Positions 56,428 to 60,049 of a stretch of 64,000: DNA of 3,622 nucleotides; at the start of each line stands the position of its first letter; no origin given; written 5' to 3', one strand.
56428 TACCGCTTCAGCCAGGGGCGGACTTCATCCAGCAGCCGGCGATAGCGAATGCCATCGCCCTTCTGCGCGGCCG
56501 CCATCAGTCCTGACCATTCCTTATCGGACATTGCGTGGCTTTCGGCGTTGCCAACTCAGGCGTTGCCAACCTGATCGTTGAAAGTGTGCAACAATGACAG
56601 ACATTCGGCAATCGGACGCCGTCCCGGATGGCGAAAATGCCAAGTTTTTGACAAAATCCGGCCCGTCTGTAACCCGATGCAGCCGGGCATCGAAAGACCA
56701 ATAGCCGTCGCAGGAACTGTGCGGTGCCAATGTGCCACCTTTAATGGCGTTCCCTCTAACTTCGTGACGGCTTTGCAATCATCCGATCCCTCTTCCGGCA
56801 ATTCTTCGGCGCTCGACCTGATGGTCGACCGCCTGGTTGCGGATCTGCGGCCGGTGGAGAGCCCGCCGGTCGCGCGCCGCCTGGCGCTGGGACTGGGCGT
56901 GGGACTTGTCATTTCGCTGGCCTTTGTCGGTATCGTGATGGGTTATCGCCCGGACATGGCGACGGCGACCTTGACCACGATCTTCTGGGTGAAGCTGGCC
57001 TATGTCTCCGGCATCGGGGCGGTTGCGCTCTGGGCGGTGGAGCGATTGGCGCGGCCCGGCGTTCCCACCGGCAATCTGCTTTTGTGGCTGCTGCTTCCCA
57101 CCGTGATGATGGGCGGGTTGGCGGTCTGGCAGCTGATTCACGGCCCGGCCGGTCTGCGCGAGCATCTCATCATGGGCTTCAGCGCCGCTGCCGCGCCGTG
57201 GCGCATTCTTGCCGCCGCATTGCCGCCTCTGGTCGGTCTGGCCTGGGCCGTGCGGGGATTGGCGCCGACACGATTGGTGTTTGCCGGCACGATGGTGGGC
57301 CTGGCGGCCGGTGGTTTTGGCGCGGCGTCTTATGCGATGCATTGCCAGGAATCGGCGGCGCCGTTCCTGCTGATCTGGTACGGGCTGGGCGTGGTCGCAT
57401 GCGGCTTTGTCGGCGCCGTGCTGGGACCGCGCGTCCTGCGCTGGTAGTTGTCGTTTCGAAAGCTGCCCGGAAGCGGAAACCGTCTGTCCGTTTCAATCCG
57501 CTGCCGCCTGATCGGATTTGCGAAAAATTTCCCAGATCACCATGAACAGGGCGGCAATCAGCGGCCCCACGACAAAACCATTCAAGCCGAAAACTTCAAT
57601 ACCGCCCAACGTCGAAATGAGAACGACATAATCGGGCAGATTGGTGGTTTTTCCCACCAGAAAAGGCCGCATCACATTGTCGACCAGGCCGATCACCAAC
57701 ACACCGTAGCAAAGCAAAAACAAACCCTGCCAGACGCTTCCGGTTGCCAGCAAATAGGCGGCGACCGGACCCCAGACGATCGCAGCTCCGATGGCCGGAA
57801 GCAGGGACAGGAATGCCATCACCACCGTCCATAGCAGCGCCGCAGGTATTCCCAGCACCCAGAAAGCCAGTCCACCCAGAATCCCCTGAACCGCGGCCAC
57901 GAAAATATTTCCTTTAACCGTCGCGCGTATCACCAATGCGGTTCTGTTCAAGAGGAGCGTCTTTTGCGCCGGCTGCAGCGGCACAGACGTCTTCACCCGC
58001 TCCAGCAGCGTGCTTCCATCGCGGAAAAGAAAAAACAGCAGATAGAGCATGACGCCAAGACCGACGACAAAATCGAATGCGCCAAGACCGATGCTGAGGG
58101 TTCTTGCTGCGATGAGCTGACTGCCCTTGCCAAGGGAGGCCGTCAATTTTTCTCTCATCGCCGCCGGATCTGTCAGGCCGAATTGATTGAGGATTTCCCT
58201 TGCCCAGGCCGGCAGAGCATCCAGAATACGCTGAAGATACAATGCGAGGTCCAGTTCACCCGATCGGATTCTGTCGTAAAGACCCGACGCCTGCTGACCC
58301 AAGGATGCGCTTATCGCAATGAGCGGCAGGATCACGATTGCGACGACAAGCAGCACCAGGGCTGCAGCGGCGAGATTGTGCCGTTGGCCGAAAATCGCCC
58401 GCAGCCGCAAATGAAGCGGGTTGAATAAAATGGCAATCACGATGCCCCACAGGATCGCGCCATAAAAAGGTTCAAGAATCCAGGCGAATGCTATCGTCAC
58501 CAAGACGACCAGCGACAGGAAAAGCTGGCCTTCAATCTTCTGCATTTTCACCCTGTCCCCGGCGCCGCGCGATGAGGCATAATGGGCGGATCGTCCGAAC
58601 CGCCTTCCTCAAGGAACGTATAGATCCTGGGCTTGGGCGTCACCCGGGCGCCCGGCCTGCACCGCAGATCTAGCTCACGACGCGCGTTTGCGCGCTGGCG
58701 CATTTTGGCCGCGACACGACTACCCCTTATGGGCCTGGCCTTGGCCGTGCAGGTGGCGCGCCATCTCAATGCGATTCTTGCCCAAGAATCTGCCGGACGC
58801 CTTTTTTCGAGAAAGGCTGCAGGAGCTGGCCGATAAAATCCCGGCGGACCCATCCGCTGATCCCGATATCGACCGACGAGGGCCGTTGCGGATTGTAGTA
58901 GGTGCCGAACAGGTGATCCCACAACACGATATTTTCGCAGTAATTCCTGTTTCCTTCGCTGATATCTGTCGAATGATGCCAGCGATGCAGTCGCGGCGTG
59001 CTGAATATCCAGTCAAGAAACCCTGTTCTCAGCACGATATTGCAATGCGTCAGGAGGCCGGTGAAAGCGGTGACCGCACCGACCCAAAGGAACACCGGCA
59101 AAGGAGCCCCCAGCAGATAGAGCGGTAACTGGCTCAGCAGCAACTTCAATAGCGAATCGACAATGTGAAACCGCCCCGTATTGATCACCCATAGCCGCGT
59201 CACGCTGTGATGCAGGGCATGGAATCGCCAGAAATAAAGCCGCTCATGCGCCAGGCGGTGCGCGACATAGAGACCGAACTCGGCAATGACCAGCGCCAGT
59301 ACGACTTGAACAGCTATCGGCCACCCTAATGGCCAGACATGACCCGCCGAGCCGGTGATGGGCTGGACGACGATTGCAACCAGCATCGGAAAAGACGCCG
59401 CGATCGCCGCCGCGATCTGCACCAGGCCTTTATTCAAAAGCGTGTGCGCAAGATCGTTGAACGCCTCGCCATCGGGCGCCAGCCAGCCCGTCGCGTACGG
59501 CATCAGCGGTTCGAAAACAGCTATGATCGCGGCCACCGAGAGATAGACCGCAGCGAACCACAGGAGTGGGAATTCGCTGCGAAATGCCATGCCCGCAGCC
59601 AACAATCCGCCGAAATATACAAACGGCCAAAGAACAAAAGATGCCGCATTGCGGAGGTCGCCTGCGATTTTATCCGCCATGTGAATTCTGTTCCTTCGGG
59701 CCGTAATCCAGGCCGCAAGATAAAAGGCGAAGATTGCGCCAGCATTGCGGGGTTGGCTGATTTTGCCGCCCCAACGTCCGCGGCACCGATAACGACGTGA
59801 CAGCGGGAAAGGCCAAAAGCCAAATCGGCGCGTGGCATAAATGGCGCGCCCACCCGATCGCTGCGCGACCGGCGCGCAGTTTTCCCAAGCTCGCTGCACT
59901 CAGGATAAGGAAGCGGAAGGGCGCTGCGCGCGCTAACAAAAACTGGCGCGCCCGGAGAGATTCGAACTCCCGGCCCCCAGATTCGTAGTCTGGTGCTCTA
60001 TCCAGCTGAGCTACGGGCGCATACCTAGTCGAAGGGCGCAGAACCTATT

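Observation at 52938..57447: MNIO (DUF692) RiPP locus with a six-Cys bufferin-like precursor, physically joined to its own ECF sigmaF / NrsF control module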

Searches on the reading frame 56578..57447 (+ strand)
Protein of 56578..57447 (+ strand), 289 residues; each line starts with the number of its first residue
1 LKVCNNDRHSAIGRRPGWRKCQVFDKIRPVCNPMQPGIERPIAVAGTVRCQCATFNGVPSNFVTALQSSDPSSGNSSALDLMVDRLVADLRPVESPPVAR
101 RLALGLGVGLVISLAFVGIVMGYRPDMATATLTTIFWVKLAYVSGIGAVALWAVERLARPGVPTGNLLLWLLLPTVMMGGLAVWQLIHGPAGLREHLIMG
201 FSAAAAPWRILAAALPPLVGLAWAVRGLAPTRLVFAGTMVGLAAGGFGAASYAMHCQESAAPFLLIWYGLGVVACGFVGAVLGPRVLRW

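Call 5: search_protein_families(library=pfam, proteins=[window:56578-57447:+], max_evalue=0.01)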
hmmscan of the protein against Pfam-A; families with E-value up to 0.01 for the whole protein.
window:56578-57447:+ (289 aa): 1 family
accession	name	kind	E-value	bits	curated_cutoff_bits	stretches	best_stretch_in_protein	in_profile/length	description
PF06532.16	NrsF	-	1.9e-60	204.7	26.8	1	86-289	1-204/204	Negative regulator of sigma F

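Call 6: search_protein_families(library=ncbifam, proteins=[window:56578-57447:+], max_evalue=0.01)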
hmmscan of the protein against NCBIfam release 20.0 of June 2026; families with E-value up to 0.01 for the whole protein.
window:56578-57447:+ (289 aa): 1 family
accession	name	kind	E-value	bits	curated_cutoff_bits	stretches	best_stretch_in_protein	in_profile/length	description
NF042994.1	AntiSigF_NrsF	equivalog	3.4e-33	114.9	300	1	80-289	4-214/214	anti-sigma-F factor NrsF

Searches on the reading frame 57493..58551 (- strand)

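Call 5: search_protein_families(library=pfam, proteins=[window:57493-58551:-], max_evalue=0.01)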
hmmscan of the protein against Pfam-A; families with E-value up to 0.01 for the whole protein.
window:57493-58551:- (352 aa): 1 family
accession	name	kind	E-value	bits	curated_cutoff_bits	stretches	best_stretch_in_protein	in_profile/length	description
PF01594.21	AI-2E_transport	-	5.5e-49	167.5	34.3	1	10-341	2-324/327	AI-2E family transporter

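Call 6: search_protein_families(library=ncbifam, proteins=[window:57493-58551:-], max_evalue=0.01)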
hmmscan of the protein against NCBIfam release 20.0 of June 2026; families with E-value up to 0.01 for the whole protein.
window:57493-58551:- (352 aa): 3 families
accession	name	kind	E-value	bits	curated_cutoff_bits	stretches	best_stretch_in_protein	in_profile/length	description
NF008216.0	PRK10983.1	equivalog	4.8e-28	98.4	305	1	10-337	13-338/370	AI-2E family transporter YdiK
TIGR02872.1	spore_ytvI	equivalog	1.1e-15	57.9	198.15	1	10-338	3-334/341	sporulation integral membrane protein YtvI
NF045801.1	efflux_ABUW_0982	equivalog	5.9e-09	35.3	675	1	163-344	159-344/392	chloramphenicol efflux transporter CxpE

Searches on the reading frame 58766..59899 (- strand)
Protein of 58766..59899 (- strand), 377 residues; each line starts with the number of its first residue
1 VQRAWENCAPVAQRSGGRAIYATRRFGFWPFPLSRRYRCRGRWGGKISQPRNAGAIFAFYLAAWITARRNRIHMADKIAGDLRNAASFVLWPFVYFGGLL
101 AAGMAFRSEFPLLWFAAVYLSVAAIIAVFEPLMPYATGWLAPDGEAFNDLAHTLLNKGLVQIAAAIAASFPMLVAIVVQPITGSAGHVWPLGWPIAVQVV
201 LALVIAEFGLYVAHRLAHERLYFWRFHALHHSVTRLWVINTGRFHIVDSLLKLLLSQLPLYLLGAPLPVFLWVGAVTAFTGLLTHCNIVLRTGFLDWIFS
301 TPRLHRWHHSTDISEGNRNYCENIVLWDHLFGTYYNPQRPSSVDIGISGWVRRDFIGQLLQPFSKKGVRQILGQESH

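Call 5: search_protein_families(library=pfam, proteins=[window:58766-59899:-], max_evalue=0.01)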
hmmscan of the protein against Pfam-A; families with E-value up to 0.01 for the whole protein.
window:58766-59899:- (377 aa): 1 family
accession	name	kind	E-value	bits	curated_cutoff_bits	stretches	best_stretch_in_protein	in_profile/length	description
PF04116.19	FA_hydroxylase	-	5e-28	98.6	31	1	199-333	1-132/132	Fatty acid hydroxylase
